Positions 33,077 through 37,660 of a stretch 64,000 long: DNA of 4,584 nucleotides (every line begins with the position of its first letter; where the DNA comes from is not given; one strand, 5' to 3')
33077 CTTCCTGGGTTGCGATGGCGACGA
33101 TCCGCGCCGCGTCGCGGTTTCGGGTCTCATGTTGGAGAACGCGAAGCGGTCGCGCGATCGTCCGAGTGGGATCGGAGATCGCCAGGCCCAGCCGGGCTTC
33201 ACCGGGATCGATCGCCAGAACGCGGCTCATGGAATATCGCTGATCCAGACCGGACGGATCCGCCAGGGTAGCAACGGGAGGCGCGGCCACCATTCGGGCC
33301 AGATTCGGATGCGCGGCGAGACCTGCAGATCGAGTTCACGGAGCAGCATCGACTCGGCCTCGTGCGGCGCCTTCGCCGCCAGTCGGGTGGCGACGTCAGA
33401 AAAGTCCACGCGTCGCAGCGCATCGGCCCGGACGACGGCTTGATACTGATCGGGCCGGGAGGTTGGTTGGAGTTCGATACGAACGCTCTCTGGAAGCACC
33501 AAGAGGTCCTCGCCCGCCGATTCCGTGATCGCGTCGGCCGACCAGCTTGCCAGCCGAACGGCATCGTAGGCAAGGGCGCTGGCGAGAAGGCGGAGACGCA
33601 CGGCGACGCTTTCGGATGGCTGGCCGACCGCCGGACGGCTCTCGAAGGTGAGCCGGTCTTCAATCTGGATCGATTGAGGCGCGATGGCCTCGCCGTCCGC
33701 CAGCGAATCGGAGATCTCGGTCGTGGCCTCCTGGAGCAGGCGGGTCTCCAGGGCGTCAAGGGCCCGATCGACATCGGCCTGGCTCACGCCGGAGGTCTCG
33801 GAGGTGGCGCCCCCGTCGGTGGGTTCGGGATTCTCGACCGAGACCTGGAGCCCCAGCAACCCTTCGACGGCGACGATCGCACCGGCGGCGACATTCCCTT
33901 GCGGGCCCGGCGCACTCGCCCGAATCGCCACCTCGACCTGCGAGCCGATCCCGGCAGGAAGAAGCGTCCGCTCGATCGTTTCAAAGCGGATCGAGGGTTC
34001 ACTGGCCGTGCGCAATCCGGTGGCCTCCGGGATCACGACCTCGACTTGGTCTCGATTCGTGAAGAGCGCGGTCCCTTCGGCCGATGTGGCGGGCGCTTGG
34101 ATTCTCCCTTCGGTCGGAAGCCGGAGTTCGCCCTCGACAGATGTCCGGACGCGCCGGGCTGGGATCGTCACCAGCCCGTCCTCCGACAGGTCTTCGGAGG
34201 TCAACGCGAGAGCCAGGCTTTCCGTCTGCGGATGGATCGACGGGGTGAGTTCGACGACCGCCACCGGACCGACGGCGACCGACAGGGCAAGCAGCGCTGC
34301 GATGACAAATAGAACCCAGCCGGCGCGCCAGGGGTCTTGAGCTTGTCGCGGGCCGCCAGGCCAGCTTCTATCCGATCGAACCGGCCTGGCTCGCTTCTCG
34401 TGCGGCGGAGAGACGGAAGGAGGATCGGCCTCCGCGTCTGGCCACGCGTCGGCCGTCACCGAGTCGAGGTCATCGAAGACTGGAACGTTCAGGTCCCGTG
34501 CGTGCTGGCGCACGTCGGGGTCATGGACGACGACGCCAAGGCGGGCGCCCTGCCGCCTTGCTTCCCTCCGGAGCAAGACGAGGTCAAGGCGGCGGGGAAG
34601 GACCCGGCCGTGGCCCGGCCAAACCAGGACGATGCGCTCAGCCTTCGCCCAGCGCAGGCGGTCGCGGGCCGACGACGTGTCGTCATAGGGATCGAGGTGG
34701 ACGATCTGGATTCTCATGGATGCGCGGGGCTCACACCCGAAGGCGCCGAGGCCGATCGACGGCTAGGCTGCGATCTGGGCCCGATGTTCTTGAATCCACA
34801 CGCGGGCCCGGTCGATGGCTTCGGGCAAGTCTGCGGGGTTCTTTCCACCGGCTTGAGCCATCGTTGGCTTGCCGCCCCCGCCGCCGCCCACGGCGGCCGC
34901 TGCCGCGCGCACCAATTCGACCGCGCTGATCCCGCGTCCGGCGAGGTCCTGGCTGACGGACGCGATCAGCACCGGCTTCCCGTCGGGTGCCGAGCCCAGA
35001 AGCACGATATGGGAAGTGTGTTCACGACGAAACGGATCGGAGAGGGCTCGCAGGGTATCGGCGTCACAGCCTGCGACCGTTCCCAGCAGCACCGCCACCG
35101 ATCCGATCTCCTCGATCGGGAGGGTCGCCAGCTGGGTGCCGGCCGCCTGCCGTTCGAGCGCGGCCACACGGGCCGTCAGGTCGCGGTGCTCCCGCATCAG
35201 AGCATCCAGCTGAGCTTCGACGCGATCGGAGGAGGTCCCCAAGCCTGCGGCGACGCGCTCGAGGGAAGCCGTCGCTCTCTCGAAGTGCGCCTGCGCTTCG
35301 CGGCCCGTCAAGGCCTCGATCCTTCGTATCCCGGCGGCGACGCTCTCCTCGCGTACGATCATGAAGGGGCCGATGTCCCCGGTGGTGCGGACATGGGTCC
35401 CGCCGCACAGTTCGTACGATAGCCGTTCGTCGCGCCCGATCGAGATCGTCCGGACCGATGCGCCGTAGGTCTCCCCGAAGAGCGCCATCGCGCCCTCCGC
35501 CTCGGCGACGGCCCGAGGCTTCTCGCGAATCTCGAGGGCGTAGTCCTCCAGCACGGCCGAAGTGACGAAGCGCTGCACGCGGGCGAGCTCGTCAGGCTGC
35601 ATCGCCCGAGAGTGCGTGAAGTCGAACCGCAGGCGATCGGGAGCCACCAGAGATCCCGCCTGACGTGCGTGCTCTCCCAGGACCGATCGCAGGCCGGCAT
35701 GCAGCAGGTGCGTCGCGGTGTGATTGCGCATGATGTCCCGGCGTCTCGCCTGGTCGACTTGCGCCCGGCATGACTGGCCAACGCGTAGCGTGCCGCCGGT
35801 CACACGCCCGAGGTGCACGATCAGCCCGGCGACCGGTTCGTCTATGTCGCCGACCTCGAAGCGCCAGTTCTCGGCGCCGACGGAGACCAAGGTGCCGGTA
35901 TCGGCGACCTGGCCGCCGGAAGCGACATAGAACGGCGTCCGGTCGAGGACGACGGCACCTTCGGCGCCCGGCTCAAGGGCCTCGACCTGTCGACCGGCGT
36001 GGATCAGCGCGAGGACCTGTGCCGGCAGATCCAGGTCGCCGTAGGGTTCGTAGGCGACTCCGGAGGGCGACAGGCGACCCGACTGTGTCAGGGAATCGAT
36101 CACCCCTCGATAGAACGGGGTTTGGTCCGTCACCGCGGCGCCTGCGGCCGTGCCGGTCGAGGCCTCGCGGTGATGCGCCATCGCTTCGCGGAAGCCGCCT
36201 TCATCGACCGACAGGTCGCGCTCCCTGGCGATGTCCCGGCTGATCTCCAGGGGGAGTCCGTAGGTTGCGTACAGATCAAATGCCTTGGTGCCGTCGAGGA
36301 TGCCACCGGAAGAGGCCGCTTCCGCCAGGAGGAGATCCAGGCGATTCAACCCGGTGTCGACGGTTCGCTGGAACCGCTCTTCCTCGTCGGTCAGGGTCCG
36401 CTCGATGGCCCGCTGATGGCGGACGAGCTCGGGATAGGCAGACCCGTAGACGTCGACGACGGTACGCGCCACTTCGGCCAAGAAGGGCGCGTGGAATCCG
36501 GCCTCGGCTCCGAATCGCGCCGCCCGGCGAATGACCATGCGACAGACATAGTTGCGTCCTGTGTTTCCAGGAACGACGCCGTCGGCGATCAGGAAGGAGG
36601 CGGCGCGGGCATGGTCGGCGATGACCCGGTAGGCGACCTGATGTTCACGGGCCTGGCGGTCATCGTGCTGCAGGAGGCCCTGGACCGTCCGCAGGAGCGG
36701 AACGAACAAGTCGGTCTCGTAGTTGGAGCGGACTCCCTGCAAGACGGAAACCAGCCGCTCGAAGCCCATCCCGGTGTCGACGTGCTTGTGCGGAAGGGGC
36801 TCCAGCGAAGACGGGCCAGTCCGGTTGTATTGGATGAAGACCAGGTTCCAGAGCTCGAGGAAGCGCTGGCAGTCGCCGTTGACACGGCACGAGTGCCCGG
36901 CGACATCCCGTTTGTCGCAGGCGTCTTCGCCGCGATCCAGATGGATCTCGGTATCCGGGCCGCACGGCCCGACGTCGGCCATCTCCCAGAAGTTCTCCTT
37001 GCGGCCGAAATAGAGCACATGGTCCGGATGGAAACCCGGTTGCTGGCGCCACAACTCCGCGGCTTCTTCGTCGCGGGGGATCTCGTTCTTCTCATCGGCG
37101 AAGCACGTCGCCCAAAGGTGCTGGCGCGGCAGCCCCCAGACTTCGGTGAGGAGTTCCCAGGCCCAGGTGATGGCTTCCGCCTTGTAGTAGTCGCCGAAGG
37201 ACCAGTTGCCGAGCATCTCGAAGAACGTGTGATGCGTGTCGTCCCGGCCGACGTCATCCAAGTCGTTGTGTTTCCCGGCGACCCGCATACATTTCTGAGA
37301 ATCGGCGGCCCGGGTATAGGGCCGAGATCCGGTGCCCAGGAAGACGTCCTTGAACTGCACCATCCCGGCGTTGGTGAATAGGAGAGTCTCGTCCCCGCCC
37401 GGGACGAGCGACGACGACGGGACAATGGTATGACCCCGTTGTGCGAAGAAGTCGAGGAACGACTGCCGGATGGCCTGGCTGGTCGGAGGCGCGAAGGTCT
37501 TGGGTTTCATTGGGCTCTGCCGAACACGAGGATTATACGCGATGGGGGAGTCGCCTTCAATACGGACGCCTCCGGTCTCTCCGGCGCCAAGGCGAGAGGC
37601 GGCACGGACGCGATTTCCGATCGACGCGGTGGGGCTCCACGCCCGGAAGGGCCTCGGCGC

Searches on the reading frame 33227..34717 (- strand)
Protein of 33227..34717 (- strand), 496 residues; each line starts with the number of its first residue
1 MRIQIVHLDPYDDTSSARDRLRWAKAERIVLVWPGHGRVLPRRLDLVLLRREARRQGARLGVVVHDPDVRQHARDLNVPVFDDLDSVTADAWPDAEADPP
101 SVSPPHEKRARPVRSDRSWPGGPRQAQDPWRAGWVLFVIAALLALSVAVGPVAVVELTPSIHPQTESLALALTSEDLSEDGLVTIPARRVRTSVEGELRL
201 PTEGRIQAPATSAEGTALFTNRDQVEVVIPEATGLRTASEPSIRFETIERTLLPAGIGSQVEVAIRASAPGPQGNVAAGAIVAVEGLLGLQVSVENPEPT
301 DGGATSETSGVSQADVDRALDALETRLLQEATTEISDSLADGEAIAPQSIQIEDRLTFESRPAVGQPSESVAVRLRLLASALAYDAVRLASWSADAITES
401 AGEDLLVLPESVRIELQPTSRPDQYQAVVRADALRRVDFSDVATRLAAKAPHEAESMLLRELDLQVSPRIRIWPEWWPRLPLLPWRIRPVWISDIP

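Call 5: search_protein_families(library=pfam, proteins=[window:33227-34717:-], max_evalue=0.001)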
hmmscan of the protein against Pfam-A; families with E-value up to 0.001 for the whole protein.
window:33227-34717:- (496 aa): 1 family
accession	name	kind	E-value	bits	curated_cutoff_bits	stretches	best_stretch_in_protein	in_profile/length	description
PF04865.19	Baseplate_J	-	1.2e-08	35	21.1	1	204-308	14-114/255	Baseplate J-like protein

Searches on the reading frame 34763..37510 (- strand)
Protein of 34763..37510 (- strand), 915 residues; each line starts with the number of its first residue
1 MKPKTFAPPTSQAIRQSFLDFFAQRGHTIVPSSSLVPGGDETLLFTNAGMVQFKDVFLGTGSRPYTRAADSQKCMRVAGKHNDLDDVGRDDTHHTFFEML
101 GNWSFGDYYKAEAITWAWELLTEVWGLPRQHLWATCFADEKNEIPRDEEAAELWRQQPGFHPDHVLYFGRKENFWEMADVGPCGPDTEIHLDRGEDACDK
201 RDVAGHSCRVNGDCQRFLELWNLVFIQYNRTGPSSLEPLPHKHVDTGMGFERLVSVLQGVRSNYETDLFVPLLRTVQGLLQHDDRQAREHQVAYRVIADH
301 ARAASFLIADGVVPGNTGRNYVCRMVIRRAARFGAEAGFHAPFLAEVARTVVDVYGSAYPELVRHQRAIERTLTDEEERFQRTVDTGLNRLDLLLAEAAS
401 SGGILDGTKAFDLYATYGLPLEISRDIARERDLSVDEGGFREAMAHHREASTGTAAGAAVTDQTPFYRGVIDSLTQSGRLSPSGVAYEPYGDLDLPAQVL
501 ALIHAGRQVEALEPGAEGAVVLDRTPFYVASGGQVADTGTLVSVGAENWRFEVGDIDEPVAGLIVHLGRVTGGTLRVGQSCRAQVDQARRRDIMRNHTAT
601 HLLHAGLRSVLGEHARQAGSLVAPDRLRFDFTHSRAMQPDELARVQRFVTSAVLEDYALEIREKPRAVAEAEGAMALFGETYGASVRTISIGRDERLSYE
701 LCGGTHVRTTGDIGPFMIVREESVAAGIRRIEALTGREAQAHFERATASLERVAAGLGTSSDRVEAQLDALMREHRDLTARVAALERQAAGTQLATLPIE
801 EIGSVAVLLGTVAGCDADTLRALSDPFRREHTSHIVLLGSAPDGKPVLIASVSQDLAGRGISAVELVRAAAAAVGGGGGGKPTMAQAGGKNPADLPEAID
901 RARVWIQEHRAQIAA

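Call 5: search_protein_families(library=pfam, proteins=[window:34763-37510:-], max_evalue=0.001)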
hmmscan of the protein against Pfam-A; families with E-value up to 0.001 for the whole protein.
window:34763-37510:- (915 aa): 3 families
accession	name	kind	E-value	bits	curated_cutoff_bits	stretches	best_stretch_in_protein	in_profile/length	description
PF01411.24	tRNA-synt_2c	-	1.3e-186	621.8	30.3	1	14-588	2-551/552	tRNA synthetases class II (A)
PF07973.19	tRNA_SAD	-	1.2e-15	57.7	24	1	686-732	1-44/44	Threonyl and Alanyl tRNA synthetase second additional domain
PF02272.25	DHHA1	-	1.8e-15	57.6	25.9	1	807-908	4-102/102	DHHA1 domain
